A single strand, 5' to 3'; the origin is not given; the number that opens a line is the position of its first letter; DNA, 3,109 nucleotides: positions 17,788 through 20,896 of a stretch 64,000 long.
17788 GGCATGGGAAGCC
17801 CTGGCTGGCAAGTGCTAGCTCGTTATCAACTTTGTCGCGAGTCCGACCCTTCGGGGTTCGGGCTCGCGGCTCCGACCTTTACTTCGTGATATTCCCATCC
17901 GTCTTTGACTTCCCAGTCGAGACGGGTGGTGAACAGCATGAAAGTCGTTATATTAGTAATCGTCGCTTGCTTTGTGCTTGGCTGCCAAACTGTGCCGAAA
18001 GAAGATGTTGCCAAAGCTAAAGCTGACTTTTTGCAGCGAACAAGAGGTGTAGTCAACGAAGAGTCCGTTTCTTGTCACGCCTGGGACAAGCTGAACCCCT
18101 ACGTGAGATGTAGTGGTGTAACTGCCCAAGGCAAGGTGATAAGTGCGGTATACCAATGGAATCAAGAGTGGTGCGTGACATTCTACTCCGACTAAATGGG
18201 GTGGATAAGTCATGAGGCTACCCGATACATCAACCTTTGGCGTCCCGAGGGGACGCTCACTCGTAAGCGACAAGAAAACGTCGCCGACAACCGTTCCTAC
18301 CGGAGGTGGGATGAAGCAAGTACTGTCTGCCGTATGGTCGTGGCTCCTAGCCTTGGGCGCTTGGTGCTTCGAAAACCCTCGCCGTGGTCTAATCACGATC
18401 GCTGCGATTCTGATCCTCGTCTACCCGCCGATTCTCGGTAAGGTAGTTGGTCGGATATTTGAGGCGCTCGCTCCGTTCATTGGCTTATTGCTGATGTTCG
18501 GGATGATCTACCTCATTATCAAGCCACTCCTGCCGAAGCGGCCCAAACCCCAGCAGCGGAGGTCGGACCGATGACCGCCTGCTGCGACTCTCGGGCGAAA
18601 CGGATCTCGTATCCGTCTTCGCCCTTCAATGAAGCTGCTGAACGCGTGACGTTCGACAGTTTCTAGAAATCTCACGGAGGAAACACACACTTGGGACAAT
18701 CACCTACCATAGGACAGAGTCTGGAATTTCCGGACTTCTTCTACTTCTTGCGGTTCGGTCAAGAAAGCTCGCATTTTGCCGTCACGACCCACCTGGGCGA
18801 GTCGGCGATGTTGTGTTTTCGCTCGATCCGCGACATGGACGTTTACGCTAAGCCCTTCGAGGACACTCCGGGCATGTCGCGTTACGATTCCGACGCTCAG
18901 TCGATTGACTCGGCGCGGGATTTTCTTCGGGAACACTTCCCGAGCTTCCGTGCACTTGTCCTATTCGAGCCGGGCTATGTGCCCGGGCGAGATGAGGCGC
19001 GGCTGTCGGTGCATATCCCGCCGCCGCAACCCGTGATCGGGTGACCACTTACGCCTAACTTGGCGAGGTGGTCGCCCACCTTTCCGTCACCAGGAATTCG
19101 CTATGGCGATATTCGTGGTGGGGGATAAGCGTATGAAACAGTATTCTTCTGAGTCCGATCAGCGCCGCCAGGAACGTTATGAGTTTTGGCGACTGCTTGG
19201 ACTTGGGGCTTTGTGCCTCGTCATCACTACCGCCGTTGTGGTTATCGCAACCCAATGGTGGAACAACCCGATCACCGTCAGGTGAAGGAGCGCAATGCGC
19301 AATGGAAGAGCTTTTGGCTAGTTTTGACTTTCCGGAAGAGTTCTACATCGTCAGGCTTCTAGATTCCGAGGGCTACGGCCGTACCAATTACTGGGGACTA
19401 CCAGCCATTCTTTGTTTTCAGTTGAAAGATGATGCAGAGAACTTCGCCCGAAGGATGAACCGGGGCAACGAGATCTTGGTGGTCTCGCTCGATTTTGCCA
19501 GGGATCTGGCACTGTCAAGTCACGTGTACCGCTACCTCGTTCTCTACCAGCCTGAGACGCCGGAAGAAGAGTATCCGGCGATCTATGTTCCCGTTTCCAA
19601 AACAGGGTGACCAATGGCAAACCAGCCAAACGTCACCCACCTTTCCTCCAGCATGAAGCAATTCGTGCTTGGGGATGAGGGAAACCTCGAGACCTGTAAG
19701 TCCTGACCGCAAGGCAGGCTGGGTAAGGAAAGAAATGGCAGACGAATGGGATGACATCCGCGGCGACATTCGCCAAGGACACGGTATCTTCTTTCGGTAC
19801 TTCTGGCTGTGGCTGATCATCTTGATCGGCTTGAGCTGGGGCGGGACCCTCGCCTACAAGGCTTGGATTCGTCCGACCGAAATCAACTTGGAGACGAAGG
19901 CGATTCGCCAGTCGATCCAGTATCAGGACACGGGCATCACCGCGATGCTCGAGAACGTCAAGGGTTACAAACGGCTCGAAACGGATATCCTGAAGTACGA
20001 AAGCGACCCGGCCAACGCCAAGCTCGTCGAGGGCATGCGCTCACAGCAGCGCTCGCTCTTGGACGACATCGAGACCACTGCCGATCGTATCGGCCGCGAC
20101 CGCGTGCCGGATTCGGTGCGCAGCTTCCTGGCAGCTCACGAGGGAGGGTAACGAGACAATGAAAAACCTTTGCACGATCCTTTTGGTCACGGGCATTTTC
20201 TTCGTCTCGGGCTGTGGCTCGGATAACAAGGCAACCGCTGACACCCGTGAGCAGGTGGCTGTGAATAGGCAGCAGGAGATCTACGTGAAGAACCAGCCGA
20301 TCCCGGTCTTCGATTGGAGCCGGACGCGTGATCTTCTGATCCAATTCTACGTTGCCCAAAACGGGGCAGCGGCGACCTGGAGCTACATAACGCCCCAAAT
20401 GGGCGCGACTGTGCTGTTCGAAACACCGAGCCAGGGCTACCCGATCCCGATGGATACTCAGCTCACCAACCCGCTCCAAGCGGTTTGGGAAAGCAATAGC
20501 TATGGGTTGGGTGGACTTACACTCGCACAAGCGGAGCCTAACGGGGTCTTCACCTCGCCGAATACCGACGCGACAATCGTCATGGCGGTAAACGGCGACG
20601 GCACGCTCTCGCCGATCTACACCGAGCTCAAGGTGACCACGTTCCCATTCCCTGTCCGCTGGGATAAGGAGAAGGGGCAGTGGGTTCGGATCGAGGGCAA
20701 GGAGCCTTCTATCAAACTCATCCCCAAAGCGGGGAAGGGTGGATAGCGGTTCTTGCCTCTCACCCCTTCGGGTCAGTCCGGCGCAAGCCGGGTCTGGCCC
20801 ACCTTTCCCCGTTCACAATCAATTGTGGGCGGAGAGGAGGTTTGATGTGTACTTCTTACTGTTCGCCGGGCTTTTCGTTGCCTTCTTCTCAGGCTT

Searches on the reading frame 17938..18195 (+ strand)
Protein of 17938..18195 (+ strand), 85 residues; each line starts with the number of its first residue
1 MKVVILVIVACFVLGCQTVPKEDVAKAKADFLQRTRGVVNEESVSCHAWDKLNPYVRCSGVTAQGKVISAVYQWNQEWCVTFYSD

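Call 27: search_protein_families(library=phrogs, proteins=[window:17938-18195:+], max_evalue=0.1)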
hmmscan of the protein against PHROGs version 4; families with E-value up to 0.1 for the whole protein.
window:17938-18195:+ (85 aa): 2 families
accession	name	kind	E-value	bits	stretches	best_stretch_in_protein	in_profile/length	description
phrog_22235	-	unknown function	0.015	16.1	1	1-29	1-29/71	-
phrog_23551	-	unknown function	0.025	15.2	1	36-85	22-70/185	-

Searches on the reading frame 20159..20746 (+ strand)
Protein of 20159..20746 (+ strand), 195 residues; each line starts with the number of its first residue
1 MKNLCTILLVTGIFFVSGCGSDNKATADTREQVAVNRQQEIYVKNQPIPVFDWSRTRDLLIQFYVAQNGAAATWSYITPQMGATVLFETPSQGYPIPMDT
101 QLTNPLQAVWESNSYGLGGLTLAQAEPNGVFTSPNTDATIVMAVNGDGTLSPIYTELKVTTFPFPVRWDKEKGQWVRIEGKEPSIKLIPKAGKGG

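Call 9: search_protein_families(library=pfam, proteins=[window:20159-20746:+], max_evalue=0.01)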
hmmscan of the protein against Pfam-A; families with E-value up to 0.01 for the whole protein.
window:20159-20746:+ (195 aa): 0 families

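Call 26: search_protein_families(library=phrogs, proteins=[window:20159-20746:+], max_evalue=0.1)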
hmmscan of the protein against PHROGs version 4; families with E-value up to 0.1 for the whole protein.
window:20159-20746:+ (195 aa): 2 families
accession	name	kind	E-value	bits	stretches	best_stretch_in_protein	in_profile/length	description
phrog_24725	-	unknown function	1.5e-09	38.8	1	2-149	4-156/188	-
phrog_38624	-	unknown function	0.024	15.4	0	63-102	28-66/190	-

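Call 28: search_dna_similar(query=window:20159-20743:+, collection=phages, mode=protein, max_evalue=0.001, max_rows=20)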
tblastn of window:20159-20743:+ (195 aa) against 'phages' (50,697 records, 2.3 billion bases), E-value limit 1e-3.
Records with a match: 25; places in all: 25; records where one place covers at least 80% of the query: 3.
Best place of each record, by identity: <60% 25.
By first word of the organism name: Vibrio 21; Synechococcus 2; Clostridium 2.
By host as written in the record: Vibrio harveyi BAA-1116 19; Synechococcus sp. KCZYC6 2; Clostridium perfringens 2; Vibrio hangzhouensis 1; Vibrio campbellii BB120 1.
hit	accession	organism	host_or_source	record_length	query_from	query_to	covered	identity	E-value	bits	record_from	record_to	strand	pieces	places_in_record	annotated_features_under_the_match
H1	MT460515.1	Vibrio phage Cody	Vibrio harveyi BAA-1116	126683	17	169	78%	46.8%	1e-29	119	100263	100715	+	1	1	hypothetical protein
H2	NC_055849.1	Vibrio phage Cody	Vibrio harveyi BAA-1116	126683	17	169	78%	46.8%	1e-29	119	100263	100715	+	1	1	hypothetical protein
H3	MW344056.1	Vibrio phage ABurr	Vibrio harveyi BAA-1116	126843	17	169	78%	46.8%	1e-29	119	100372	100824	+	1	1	167: hypothetical protein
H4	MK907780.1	Vibrio phage Pontus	Vibrio harveyi BAA-1116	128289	17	169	78%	46.8%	1e-29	119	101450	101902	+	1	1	hypothetical protein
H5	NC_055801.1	Vibrio phage Pontus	Vibrio harveyi BAA-1116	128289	17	169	78%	46.8%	1e-29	119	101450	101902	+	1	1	hypothetical protein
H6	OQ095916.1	Vibrio phage Chloris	Vibrio harveyi BAA-1116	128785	17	169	78%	46.8%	1e-29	119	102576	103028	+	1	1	hypothetical protein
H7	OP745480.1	Vibrio phage vB_VhaP_PG11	Vibrio hangzhouensis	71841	4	193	97%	37.3%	2e-25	108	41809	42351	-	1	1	hypothetical protein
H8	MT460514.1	Vibrio phage AG74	Vibrio harveyi BAA-1116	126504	17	169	78%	46.2%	4e-29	118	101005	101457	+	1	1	hypothetical protein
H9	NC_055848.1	Vibrio phage AG74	Vibrio harveyi BAA-1116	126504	17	169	78%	46.2%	4e-29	118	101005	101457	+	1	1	hypothetical protein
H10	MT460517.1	Vibrio phage Athena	Vibrio harveyi BAA-1116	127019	17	169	78%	46.2%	4e-29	118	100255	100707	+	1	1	hypothetical protein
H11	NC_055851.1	Vibrio phage Athena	Vibrio harveyi BAA-1116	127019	17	169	78%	46.2%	4e-29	118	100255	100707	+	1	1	hypothetical protein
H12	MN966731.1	Vibrio phage Chazly21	Vibrio harveyi BAA-1116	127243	17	169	78%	46.2%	4e-29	118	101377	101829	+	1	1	hypothetical protein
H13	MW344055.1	Vibrio phage GRLPWR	Vibrio harveyi BAA-1116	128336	17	169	78%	46.2%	4e-29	118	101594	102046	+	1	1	167: hypothetical protein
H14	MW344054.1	Vibrio phage Gary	Vibrio harveyi BAA-1116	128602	17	169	78%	46.2%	4e-29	118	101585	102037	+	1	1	hypothetical protein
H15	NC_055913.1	Vibrio phage Gary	Vibrio harveyi BAA-1116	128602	17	169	78%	46.2%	4e-29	118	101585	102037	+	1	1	hypothetical protein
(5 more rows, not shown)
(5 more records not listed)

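Call 30: get_annotated_region(hit=H1, flank=4000)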
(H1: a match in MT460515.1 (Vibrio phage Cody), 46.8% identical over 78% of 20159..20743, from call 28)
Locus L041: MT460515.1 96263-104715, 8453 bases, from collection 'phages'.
description: Vibrio phage Cody, complete genome.
organism: Vibrio phage Cody (NCBI taxid 2736263)
taxonomy: Viruses; Duplodnaviria; Heunggongvirae; Uroviricota; Caudoviricetes; Demerecviridae; Ermolyevavirinae; Thalassavirus; Thalassavirus cody
host: Vibrio harveyi BAA-1116; source: Chesapeake Bay Oyster; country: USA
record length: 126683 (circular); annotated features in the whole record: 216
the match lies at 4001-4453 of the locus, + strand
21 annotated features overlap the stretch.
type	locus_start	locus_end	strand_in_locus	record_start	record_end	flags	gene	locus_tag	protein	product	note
CDS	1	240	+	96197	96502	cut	-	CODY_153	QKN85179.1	hypothetical protein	gp153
CDS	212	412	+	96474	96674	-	-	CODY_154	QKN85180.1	hypothetical protein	gp154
CDS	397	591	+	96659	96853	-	-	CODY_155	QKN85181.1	hypothetical protein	gp155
CDS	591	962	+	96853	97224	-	-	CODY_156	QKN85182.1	hypothetical protein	gp156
CDS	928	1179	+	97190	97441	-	-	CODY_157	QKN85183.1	hypothetical protein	gp157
CDS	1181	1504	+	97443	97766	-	-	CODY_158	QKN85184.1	hypothetical protein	gp158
CDS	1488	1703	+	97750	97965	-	-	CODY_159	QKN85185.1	hypothetical protein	gp159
CDS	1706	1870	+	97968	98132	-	-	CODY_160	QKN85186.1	hypothetical protein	gp160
CDS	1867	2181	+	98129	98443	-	-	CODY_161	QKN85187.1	hypothetical protein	gp161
CDS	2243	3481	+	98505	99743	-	-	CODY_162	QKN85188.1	hypothetical protein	gp162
CDS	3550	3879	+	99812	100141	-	-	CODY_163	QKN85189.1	hypothetical protein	gp163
CDS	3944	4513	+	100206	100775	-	-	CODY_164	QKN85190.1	hypothetical protein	gp164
CDS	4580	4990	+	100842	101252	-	-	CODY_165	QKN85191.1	hypothetical protein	gp165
CDS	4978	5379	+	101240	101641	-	-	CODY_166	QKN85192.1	hypothetical protein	gp166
CDS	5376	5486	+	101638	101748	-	-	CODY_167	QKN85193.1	hypothetical protein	gp167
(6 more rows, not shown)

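Call 31: get_annotated_region(hit=H7, flank=4000)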
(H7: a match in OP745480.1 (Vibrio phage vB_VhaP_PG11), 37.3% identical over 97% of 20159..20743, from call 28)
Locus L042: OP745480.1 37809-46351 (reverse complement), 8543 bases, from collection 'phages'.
description: Vibrio phage vB_VhaP_PG11, complete genome.
organism: Vibrio phage vB_VhaP_PG11 (NCBI taxid 2996149)
taxonomy: Viruses; Duplodnaviria; Heunggongvirae; Uroviricota; Caudoviricetes; Schitoviridae
host: Vibrio hangzhouensis; source: seawater; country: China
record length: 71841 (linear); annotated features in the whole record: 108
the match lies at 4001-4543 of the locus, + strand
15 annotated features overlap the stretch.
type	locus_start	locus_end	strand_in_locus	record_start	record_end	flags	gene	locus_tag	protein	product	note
CDS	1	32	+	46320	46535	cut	-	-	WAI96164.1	hypothetical protein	-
CDS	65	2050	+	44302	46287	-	-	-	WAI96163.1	DNA-directed RNA polymerase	-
CDS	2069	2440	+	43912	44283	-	-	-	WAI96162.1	hypothetical protein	-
CDS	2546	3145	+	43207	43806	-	-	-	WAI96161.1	hypothetical protein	-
CDS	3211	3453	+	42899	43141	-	-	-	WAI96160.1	homeodomain-like protein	-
CDS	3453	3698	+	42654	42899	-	-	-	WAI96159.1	hypothetical protein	-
CDS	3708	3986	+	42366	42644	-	-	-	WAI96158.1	hypothetical protein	-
CDS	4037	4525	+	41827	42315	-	-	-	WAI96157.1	hypothetical protein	-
CDS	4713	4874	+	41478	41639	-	-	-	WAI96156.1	hypothetical protein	-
CDS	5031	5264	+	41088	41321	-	-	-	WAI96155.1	hypothetical protein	-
CDS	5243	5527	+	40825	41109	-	-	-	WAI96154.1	hypothetical protein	-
CDS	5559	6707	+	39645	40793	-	-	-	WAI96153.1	AAA family ATPase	-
CDS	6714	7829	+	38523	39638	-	-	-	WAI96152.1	metallopeptidase domain protein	-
CDS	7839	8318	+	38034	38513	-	-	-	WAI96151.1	hypothetical protein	-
CDS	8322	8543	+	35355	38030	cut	-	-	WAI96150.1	DNA-directed DNA polymerase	-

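Call 39: find_related_loci(query=window:20159-20743:+, collection=viral_contigs, flank=6000)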
Query window:20159-20743:+ (195 aa) in viral_contigs; peptide patterns used: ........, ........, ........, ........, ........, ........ (x = any residue, [..] = any of these).
11 stretches matched a pattern, but none encodes a relative of the query by tblastn (E <= 1e-3).
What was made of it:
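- Tried and rejected: A scan of viral contigs with that protein found none (call 39).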

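Call 89: search_protein_families(library=ncbifam, proteins=[window:20159-20746:+], max_evalue=0.1)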
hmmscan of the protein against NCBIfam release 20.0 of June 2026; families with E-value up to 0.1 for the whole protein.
window:20159-20746:+ (195 aa): 0 families

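Call 90: search_protein_families(library=padloc, proteins=[window:20159-20746:+], max_evalue=0.1)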
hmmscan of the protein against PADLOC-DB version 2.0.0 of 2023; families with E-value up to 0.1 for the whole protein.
window:20159-20746:+ (195 aa): 0 families
